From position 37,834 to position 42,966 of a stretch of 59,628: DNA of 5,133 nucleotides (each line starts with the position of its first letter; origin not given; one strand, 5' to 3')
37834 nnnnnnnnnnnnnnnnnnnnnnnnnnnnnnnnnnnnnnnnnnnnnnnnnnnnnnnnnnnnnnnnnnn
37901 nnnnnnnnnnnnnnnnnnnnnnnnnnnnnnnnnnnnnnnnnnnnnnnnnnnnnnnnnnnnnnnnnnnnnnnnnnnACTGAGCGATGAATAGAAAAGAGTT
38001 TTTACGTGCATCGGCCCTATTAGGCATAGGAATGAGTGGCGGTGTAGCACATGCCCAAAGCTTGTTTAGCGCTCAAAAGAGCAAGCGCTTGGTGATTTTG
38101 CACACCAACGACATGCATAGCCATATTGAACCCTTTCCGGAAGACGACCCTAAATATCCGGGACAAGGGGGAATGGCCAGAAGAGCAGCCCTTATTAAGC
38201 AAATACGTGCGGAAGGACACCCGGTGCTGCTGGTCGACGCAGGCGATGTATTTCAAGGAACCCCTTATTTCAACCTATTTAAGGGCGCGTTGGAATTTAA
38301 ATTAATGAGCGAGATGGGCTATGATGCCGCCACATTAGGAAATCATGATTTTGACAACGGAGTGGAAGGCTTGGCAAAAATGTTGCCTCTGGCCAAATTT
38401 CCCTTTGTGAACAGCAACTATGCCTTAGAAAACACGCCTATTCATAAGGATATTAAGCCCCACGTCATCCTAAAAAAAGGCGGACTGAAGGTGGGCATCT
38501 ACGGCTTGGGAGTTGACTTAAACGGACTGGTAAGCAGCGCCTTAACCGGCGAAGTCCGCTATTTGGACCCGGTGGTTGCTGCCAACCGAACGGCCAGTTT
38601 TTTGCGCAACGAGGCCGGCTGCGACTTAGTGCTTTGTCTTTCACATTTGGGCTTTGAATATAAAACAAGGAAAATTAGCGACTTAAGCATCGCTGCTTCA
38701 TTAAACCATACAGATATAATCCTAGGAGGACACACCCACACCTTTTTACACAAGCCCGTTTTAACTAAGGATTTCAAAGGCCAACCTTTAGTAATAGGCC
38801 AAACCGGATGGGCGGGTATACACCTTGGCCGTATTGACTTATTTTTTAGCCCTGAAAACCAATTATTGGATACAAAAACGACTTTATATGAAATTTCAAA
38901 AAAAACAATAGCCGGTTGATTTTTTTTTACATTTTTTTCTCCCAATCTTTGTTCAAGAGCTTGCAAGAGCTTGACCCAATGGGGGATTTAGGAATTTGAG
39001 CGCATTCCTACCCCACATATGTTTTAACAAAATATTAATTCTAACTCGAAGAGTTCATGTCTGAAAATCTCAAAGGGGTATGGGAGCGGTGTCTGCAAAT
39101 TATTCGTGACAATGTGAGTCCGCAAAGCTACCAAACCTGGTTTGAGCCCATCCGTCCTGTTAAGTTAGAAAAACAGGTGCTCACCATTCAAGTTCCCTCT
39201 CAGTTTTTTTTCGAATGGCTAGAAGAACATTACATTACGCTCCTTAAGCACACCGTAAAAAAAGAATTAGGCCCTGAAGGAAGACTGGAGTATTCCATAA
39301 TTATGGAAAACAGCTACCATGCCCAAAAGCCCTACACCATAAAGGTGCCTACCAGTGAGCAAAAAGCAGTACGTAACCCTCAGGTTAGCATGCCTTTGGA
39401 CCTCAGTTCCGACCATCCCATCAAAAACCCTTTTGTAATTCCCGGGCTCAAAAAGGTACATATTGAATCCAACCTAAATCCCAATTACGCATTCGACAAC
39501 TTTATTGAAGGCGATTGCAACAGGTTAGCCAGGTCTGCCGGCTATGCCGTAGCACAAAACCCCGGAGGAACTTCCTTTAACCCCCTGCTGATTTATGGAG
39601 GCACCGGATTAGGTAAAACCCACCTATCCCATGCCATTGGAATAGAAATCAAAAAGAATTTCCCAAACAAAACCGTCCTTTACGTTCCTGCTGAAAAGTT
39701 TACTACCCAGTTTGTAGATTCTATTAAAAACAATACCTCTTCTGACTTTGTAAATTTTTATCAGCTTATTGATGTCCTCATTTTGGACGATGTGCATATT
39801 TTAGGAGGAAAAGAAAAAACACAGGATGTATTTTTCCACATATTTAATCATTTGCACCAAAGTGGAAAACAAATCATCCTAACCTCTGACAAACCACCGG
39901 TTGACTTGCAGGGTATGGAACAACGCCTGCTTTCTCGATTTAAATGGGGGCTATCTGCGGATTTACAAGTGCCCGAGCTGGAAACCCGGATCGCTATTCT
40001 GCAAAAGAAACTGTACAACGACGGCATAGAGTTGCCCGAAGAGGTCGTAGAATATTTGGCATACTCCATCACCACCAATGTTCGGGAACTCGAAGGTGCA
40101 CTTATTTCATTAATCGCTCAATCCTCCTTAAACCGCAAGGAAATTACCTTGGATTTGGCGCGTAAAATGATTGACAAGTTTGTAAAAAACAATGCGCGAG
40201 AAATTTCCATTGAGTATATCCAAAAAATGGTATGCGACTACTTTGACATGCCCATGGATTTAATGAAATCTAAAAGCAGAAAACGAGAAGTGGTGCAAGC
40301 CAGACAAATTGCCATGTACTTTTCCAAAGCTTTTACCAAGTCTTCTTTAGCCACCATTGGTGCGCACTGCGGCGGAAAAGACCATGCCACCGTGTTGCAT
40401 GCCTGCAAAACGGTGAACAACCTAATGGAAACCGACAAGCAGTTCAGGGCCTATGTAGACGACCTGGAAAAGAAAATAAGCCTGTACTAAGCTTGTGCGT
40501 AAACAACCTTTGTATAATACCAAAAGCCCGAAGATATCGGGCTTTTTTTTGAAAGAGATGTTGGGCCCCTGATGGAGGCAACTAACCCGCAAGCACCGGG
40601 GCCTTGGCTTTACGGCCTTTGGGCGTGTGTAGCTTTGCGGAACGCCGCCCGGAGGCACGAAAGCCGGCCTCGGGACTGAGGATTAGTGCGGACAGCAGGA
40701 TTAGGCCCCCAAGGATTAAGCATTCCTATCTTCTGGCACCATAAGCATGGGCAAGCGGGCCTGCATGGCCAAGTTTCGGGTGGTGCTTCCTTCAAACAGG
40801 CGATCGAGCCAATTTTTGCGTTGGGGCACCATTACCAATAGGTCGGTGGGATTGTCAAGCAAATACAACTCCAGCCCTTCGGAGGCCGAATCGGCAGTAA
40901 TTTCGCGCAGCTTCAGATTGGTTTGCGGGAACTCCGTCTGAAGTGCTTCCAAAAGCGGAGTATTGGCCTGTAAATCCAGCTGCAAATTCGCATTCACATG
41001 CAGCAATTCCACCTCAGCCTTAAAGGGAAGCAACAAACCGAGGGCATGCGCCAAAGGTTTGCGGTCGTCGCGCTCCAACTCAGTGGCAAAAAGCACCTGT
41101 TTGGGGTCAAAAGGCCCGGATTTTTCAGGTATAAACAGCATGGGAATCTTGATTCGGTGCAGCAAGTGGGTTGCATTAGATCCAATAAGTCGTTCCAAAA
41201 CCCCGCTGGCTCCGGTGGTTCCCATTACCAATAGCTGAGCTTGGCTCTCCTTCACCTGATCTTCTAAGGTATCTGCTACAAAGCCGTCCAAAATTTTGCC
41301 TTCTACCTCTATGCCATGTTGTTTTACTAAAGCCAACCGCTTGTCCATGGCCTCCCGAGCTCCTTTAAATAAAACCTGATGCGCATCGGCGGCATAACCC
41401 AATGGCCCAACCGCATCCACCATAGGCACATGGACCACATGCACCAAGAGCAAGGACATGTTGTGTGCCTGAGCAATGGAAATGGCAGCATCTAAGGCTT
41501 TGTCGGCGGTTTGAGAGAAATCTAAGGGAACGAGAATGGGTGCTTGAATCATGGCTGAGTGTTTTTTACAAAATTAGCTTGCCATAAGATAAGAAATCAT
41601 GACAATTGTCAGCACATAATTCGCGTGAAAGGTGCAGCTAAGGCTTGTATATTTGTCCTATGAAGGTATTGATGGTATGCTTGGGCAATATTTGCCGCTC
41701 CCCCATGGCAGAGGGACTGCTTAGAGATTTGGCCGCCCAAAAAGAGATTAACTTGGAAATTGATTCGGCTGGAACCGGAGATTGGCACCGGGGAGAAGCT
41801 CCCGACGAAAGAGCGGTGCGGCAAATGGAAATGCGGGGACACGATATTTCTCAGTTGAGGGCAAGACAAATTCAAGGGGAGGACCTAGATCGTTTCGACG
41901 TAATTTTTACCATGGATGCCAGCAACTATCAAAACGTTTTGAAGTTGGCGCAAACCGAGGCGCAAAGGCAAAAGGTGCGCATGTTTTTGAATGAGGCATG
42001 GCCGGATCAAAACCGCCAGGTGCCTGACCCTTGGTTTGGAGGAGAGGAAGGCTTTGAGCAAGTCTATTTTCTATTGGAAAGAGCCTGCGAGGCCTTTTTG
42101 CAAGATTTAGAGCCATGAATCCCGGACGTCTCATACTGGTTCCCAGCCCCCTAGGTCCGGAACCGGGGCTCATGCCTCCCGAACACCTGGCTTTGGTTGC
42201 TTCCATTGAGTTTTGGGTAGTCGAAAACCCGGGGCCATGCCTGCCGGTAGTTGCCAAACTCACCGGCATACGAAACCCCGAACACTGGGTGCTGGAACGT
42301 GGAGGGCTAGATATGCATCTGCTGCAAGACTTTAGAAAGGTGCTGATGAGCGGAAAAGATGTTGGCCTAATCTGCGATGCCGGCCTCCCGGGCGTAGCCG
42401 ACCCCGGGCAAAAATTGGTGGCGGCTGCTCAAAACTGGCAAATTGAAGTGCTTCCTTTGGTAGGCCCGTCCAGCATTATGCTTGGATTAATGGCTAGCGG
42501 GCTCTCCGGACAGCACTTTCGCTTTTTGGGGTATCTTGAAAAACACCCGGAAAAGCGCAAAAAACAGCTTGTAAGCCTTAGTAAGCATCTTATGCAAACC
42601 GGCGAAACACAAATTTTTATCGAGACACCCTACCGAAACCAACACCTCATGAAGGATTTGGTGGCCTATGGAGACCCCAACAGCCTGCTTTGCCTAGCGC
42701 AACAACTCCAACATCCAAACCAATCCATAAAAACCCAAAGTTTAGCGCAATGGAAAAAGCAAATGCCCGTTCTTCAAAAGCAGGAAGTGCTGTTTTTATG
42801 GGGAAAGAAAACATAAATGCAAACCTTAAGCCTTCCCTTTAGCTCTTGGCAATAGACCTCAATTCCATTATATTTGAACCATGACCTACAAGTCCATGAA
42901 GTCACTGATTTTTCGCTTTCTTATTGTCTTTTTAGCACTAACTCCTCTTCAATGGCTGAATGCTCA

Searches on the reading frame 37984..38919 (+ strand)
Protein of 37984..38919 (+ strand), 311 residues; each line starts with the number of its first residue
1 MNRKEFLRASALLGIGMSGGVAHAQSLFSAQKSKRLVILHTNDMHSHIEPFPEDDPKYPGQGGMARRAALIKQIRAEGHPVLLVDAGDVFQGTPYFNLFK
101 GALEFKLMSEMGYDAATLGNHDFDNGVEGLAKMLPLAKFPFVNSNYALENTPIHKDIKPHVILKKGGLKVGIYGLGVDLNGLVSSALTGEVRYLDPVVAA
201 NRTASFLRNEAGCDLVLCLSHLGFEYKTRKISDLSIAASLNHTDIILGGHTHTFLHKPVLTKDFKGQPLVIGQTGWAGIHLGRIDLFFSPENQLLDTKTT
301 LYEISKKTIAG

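Call 69: search_protein_families(library=pfam, proteins=[window:37984-38919:+], max_evalue=0.00001)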
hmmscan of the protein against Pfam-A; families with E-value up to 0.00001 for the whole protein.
window:37984-38919:+ (311 aa): 1 family
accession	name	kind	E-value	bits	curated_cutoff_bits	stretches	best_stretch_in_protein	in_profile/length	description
PF00149.33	Metallophos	-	1.9e-17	64.8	21.5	1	37-253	2-190/191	Calcineurin-like phosphoesterase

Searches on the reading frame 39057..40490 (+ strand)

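Call 70: search_protein_families(library=pfam, proteins=[window:39057-40490:+], max_evalue=0.00001)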
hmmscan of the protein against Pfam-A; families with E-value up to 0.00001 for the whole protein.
window:39057-40490:+ (477 aa): 4 families
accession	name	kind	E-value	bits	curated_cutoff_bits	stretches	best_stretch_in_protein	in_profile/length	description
PF00308.24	Bac_DnaA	-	6.5e-62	208.9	23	1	140-301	1-161/162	Bacterial DnaA ATPAse domain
PF08299.17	Bac_DnaA_C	-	2.9e-27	94.9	31.5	1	385-453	1-69/69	Bacterial dnaA protein helix-turn-helix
PF11638.13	DnaA_N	-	3.4e-20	72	24.6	1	8-67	3-63/65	DnaA N-terminal domain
PF01695.23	IstB_IS21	-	1.4e-07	31.7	24.1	1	177-280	95-195/238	IstB-like ATP binding protein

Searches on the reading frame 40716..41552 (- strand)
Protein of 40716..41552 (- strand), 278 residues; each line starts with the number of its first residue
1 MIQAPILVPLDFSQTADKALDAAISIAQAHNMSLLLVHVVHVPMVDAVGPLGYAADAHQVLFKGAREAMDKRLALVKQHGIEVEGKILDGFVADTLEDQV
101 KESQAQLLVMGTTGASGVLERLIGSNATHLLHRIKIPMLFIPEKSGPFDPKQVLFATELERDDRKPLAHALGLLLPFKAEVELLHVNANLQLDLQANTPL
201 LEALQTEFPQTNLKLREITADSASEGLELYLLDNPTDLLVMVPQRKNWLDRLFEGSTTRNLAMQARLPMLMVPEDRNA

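Call 70: search_protein_families(library=pfam, proteins=[window:40716-41552:-], max_evalue=0.00001)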
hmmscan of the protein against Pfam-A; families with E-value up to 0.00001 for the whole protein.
window:40716-41552:- (278 aa): 1 family
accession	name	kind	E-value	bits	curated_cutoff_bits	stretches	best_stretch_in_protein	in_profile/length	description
PF00582.32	Usp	-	2.5e-35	122.5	24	2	5-142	4-141/141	Universal stress protein family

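Call 81: find_encoding_contigs(protein=window:40716-41552:-, flank=1500, max_places=10)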
Protein window:40716-41552:- (278 aa): 4 contigs read that carry it; 2 places shown.
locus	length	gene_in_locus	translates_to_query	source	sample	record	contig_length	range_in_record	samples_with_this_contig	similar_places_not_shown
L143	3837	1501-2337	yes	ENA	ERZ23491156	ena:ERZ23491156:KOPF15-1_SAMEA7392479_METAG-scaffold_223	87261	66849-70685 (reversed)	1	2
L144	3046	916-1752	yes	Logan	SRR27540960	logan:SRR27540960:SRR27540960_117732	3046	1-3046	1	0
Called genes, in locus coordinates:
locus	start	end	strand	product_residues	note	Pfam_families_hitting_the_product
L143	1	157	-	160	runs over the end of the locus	-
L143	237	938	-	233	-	-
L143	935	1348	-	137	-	PF01451:LMWPc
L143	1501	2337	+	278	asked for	PF00582:Usp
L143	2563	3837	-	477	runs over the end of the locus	PF11638:DnaA_N, PF00308:Bac_DnaA, PF01695:IstB_IS21 (weak), PF08299:Bac_DnaA_C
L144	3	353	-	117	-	?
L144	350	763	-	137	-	PF01451:LMWPc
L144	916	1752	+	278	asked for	PF00582:Usp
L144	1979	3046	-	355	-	?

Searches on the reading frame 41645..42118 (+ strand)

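Call 70: search_protein_families(library=pfam, proteins=[window:41645-42118:+], max_evalue=0.00001)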
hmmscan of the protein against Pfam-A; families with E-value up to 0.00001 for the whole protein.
window:41645-42118:+ (157 aa): 1 family
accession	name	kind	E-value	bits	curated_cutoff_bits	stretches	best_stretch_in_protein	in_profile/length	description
PF01451.26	LMWPc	-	9.9e-40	136.5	23.2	1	8-152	1-144/144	Low molecular weight phosphotyrosine protein phosphatase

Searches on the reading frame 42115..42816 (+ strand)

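Call 70: search_protein_families(library=pfam, proteins=[window:42115-42816:+], max_evalue=0.00001)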
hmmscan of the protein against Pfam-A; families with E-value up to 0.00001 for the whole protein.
window:42115-42816:+ (233 aa): 0 families

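Call 76: search_protein_families(library=ncbifam, proteins=[window:42115-42816:+], max_evalue=0.01)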
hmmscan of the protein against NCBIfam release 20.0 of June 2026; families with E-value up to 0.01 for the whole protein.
window:42115-42816:+ (233 aa): 2 families
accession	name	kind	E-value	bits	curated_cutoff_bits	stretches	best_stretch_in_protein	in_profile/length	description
TIGR00096.1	TIGR00096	equivalog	2.9e-24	85.9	167.9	1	75-217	67-207/275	16S rRNA (cytidine(1402)-2'-O)-methyltransferase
NF011570.0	PRK14994.1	equivalog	4.1e-16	59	502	1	77-215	81-218/287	16S rRNA (cytidine(1402)-2'-O)-methyltransferase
